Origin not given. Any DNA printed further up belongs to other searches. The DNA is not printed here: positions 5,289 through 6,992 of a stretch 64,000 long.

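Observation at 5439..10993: Four-gene operon M29 peptidase / STAND-type ATPase / Walker-degenerate ATPase / ComEC-type MBL hydrolase: candidate undescribed defence system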

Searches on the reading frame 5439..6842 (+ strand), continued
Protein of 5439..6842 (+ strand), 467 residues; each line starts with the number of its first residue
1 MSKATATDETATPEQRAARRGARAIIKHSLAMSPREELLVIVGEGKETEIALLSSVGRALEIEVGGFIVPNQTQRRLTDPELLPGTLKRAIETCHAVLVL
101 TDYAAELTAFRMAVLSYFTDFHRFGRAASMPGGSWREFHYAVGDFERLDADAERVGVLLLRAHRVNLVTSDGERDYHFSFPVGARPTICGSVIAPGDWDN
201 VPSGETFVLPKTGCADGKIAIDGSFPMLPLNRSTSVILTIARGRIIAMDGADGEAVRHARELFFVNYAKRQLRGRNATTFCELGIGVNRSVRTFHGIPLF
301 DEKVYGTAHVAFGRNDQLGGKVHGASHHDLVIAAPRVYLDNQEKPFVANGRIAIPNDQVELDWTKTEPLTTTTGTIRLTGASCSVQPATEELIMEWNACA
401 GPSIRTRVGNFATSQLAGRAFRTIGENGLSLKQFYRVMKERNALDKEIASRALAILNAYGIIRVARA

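Call 59: predict_structure(alignment_id=A4)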
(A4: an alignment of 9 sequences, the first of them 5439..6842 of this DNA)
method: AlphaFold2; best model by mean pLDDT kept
length: 467 residues; sequences in the alignment: 9
mean_pLDDT: 92.9   pTM: 0.89
mean pLDDT of the five models: 92.9, 91.1, 90.1, 87.8, 84.4
residues with pLDDT >= 90: 403; 70-90: 54; 50-70: 3; < 50: 7
segments of 3 or more residues with pLDDT < 50: 1-7
pLDDT, mean of each block of 10 residues (from residue 1): 46 93 97 97 95 98 97 94 96 97 90 95 95 94 93 95 96 96 93 92 95 97 95 91 97 95 95 95 96 93 97 89 91 96 91 89 92 89 94 92 91 97 89 95 95 95 85
secondary structure, 60 per line:
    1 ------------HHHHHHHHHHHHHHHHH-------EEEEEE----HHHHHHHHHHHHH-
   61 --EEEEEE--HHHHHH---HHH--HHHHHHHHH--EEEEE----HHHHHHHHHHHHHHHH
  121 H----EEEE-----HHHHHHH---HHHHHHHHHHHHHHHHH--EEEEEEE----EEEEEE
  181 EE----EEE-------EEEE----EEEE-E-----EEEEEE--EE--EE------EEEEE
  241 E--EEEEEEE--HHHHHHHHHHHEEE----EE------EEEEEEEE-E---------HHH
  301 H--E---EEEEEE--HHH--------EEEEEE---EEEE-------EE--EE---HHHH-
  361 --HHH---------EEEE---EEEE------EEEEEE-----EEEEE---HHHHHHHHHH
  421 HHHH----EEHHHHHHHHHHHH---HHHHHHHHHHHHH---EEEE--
elements in order: H13-29 E37-42 H47-59 E63-68 H71-76 H85-93 E96-100 H105-121 E126-129 H135-141 H145-161 E164-170 E175-182 E187-189 E197-200 E205-208 E216-221 E236-241 E244-250 H253-263 E264-266 E279-286 H298-301 E308-313 E327-332 E336-339 H356-359 E375-378 E382-385 E392-397 E403-407 H411-424 H431-442 H446-458 E462-465

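Call 63: fold_search(model_id=the predicted structure, library=pdb)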
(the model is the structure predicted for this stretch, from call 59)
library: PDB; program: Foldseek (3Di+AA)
matches with E <= 10: 1747; with E <= 0.001: 8
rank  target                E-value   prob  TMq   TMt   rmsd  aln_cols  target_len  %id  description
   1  7cn3_A                1.1e-20  1.00  0.55  0.71   5.5       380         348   16  2,5-dihydroxypridine Dioxygenase in complex with 2,5-dihydroxypridine and product N-formylmaleamic acid (released 2020-12-16)
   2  7cn3_C                5.3e-19  1.00  0.54  0.69   5.5       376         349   18  2,5-dihydroxypridine Dioxygenase in complex with 2,5-dihydroxypridine and product N-formylmaleamic acid (released 2020-12-16)
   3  7cup_E                2.6e-18  1.00  0.55  0.72   5.1       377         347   17  Structure of 2,5-dihydroxypridine Dioxygenase from Pseudomonas putida KT2440 (released 2020-12-16)
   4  4icr_A                2.4e-16  1.00  0.50  0.57   6.5       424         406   15  Structural basis for substrate recognition and reaction mechanism of bacterial aminopeptidase peps (released 2013-10-23)
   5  2ayi_A                7.3e-16  1.00  0.52  0.61   6.2       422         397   13  Wild-type AmpT from Thermus thermophilus (released 2005-11-08)
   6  4icq_A                2.7e-15  1.00  0.47  0.52   7.8       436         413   14  Structural basis for substrate recognition and reaction mechanism of bacterial aminopeptidase peps (released 2013-10-23)
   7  4ics_A                5.8e-15  1.00  0.45  0.50   8.0       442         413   14  Crystal structure of PepS from Streptococcus pneumoniae in complex with a substrate (released 2013-10-23)
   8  1zjc                  7.7e-15  1.00  0.45  0.49   7.9       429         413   14  Aminopeptidase S from S. aureus (released 2005-06-07)
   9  5brn_D                4.2e-03  1.00  0.16  0.35   5.7       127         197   15  Human HGPRT in complex with (S)-HPEPHx, an acyclic nucleoside phosphonate (released 2015-10-14)
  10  6lk2_A                4.4e-03  1.00  0.15  0.19   5.1       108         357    7  Crystal structure of Providencia alcalifaciens 3-dehydroquinate synthase (DHQS) in complex with Mg2+, NAD and chloroge (released 2020-07-29)
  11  6lla_C                4.7e-03  1.00  0.15  0.20   5.0       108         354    7  Crystal structure of Providencia alcalifaciens 3-dehydroquinate synthase (DHQS) in complex with Mg2+ and NAD (released 2020-07-29)
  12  6lla_D                4.7e-03  1.00  0.15  0.20   5.0       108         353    7  Crystal structure of Providencia alcalifaciens 3-dehydroquinate synthase (DHQS) in complex with Mg2+ and NAD (released 2020-07-29)
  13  2f8s_A                5.0e-03  0.60  0.16  0.11  13.1       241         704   10  Crystal structure of Aa-Ago with externally-bound siRNA (released 2006-10-31)
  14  6lla_B                5.9e-03  1.00  0.15  0.19   5.1       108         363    7  Crystal structure of Providencia alcalifaciens 3-dehydroquinate synthase (DHQS) in complex with Mg2+ and NAD (released 2020-07-29)
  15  8jbt_B                6.3e-03  0.91  0.14  0.25   7.4       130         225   10  B12-binding domain from Chloracidobacterium thermophilum MerR family protein, anaerobic light state (released 2024-11-13)
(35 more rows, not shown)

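Call 64: search_solved_structures(query=L016:9677-12235:+, max_evalue=1, show_alignments=3)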
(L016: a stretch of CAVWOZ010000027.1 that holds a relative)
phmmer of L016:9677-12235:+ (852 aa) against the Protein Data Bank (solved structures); distinct sequences matched with E-value up to 1: 0.

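Call 69: find_encoding_contigs(protein=P0015, flank=6000, max_places=2)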
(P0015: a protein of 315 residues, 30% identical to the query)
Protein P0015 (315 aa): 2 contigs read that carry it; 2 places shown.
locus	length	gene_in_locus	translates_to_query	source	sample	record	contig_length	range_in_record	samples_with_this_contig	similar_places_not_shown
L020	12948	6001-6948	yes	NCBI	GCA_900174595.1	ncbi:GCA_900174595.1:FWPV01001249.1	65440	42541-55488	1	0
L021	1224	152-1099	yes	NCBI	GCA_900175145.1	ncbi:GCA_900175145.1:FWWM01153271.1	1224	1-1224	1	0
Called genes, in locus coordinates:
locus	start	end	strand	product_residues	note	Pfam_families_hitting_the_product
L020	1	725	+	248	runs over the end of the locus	-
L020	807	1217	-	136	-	-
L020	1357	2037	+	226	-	PF01168:Ala_racemase_N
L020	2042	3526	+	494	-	PF20720:nSTAND3 (faint), PF00485:PRK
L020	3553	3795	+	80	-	-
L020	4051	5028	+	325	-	PF20230:DUF6588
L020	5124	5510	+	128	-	PF00164:Ribosom_S12_S23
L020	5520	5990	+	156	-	PF00177:Ribosomal_S7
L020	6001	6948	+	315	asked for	PF26233:NicX, PF02073:Peptidase_M29 (weak)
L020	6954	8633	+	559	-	PF07244:POTRA, PF01103:Omp85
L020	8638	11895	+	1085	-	PF04357:TamB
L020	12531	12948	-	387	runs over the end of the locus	PF01916:DS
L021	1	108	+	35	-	?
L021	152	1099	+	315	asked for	PF26233:NicX, PF02073:Peptidase_M29 (weak)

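Call 70: find_encoding_contigs(protein=P0013, flank=6000, max_places=2)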
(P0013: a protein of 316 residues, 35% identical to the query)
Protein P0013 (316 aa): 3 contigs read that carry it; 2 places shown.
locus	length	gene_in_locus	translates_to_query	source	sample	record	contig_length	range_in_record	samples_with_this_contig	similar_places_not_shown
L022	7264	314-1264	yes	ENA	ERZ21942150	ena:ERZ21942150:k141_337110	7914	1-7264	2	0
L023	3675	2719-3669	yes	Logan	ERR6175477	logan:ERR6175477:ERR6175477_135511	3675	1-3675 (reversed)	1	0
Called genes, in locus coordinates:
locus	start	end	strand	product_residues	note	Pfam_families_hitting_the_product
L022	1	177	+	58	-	PF02673:BacA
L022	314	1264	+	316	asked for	PF26233:NicX, PF02073:Peptidase_M29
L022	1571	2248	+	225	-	-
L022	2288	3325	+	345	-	PF21948:LplA-B_cat, PF03099:BPL_LplA_LipB, PF10437:Lip_prot_lig_C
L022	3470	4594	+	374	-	PF00931:NB-ARC (faint), PF13191:AAA_16 (faint), PF24883:NPHP3_N (faint), PF00910:RNA_helicase (faint), PF03266:NTPase_1 (faint), PF03308:MeaB (faint), PF05729:NACHT (faint), PF10236:DAP3 (faint), +4 more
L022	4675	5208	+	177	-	PF14385:DUF4416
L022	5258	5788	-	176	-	PF01476:LysM, PF23457:LysM2_NFP (faint), PF23472:LysM2_CERK1_LYK3_4_5 (faint), PF23577:LysM_RLK (faint), PF01476:LysM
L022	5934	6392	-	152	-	PF06177:QueT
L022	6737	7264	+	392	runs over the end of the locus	?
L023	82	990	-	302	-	PF01515:PTA_PTB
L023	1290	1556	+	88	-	PF03977:OAD_beta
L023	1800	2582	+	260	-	PF02673:BacA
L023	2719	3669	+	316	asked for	PF26233:NicX, PF02073:Peptidase_M29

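Call 71: find_related_loci(query=A4, collection=metagenome_contigs, flank=10000)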
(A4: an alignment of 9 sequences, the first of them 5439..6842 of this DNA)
Query A4 (467 aa) in metagenome_contigs; peptide patterns used: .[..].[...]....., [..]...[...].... (x = any residue, [..] = any of these).
376 stretches matched a pattern; 86 encode a relative of the query (tblastn E <= 1e-3); the best 80 are kept; 80 distinct loci.
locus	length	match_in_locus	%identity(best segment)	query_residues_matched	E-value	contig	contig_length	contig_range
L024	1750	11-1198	37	70-462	4e-83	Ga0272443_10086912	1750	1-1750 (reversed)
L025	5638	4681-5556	43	25-315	1e-75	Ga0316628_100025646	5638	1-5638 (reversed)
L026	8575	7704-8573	45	18-305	2e-74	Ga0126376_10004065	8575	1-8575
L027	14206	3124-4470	31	13-463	2e-47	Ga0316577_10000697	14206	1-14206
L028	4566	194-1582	29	1-465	1e-46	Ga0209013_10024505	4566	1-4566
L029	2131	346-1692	28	19-463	3e-46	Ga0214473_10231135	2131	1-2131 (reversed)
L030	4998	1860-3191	27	17-463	1e-45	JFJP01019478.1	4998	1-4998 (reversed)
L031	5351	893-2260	28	9-463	2e-45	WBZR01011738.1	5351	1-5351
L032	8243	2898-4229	29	13-464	5e-44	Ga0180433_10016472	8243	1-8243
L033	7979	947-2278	29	13-464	5e-44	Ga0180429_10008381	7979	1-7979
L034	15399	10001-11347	29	13-463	4e-43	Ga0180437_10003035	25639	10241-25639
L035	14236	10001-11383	27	1-463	7e-43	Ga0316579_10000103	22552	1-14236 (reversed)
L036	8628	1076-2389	28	22-462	6e-43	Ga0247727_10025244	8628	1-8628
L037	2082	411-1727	27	21-462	1e-41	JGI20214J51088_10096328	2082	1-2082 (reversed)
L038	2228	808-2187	28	3-464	2e-41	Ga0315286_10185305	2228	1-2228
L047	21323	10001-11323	27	21-463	1e-37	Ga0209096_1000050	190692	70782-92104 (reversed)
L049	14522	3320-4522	27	22-424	2e-37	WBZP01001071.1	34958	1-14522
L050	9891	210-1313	30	2-369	2e-37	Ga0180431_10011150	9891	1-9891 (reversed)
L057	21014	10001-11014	28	20-363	3e-37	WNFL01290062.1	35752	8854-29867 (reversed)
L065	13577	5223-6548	25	21-465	4e-36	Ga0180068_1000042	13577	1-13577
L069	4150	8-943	31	118-426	3e-35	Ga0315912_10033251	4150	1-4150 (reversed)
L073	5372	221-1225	29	25-353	6e-32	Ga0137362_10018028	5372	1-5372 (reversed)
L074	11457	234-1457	28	20-428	2e-31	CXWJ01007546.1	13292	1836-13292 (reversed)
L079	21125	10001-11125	28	15-385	1e-34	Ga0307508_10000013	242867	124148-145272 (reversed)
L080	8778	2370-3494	29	21-381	8e-30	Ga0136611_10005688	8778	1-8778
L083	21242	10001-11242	27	17-427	5e-29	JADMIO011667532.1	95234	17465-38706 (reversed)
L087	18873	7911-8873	28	21-340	5e-28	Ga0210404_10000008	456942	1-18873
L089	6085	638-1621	28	25-342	1e-27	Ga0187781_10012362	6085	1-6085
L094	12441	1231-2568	25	16-463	2e-27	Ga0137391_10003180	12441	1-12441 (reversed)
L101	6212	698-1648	30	24-329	1e-23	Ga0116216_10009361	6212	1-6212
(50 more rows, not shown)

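Call 75: search_protein_families(library=pfam, proteins=[L073:3138-5267:+, L074:3121-6069:+, L079:13003-15126:+, L080:5630-7771:+, L083:12927-15602:+, L087:10852-13539:+, L089:3665-5785:+, L094:4157-6823:+, L101:3724-5766:+, L015:12912-15578:+], max_evalue=0.001)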
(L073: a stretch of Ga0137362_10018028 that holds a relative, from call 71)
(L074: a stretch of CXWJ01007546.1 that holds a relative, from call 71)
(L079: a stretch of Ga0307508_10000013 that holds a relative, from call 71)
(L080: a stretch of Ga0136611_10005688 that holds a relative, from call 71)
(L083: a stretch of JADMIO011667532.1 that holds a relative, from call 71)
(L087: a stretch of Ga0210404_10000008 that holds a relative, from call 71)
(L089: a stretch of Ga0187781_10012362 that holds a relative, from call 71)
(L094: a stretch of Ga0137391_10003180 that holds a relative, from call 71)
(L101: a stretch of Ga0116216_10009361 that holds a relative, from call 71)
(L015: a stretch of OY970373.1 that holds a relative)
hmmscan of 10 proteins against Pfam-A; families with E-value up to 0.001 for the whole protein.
L073:3138-5267:+ (709 aa): 1 family
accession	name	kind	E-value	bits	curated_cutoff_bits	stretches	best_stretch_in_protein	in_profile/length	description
PF00149.33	Metallophos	-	3.1e-11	44.5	21.5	1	373-616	3-191/191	Calcineurin-like phosphoesterase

L074:3121-6069:+ (982 aa): 5 families
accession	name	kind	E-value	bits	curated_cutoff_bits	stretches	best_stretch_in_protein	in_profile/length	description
PF02518.31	HATPase_c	-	1.7e-21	77.2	26.4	1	865-975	2-110/111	Histidine kinase-, DNA gyrase B-, and HSP90-like ATPase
PF13185.12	GAF_2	-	3e-06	27.9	28.6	1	634-737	36-136/136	GAF domain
PF01590.32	GAF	-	2.2e-05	25.4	22.4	0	685-735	85-132/133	GAF domain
PF13492.12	GAF_3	-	8.7e-05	23.4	27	0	649-738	49-129/129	GAF domain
PF01637.24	ATPase_2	-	0.00089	19.6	33.2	0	39-246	21-225/225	ATPase domain predominantly from Archaea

L079:13003-15126:+ (707 aa): 3 families
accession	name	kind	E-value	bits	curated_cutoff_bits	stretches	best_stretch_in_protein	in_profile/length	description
PF13401.12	AAA_22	-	9.2e-05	23.2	27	0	57-180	5-107/130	AAA domain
PF13191.12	AAA_16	-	0.00025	22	32.6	0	48-163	16-142/167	AAA ATPase domain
PF24883.2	NPHP3_N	-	0.00031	21.4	24.8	0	56-93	21-58/164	Nephrocystin 3, N-terminal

L080:5630-7771:+ (713 aa): 1 family
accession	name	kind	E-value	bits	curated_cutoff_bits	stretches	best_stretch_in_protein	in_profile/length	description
PF00149.33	Metallophos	-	4e-13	50.6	21.5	1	358-603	2-191/191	Calcineurin-like phosphoesterase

L083:12927-15602:+ (891 aa): 1 family
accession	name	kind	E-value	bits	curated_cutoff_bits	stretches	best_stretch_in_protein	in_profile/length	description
PF13191.12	AAA_16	-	2.4e-05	25.3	32.6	1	30-155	17-155/167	AAA ATPase domain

L087:10852-13539:+ (895 aa): 4 families
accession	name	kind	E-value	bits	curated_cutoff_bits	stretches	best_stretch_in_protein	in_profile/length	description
PF14516.12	AAA_35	-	2.5e-06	27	27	1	34-261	29-244/331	AAA-like domain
PF13191.12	AAA_16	-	2.7e-05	25.1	32.6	1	19-164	2-158/167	AAA ATPase domain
PF13401.12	AAA_22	-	3.6e-05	24.5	27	1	39-189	8-127/130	AAA domain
PF05014.21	Nuc_deoxyrib_tr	-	0.00075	20.1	28.8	0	752-842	12-95/117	Nucleoside 2-deoxyribosyltransferase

L089:3665-5785:+ (706 aa): 2 families
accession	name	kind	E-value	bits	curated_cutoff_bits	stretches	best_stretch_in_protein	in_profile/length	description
PF00149.33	Metallophos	-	9.6e-16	59.2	21.5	1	355-602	2-191/191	Calcineurin-like phosphoesterase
PF12850.12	Metallophos_2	-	0.00053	20.5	27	0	399-631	20-137/154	Calcineurin-like phosphoesterase superfamily domain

L094:4157-6823:+ (888 aa): 0 families

L101:3724-5766:+ (680 aa): 2 families
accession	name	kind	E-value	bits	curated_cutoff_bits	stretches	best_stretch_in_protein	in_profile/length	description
PF00149.33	Metallophos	-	1.6e-15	58.5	21.5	1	355-603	4-191/191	Calcineurin-like phosphoesterase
PF12850.12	Metallophos_2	-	0.00025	21.5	27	0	361-608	5-124/154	Calcineurin-like phosphoesterase superfamily domain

L015:12912-15578:+ (888 aa): 0 families
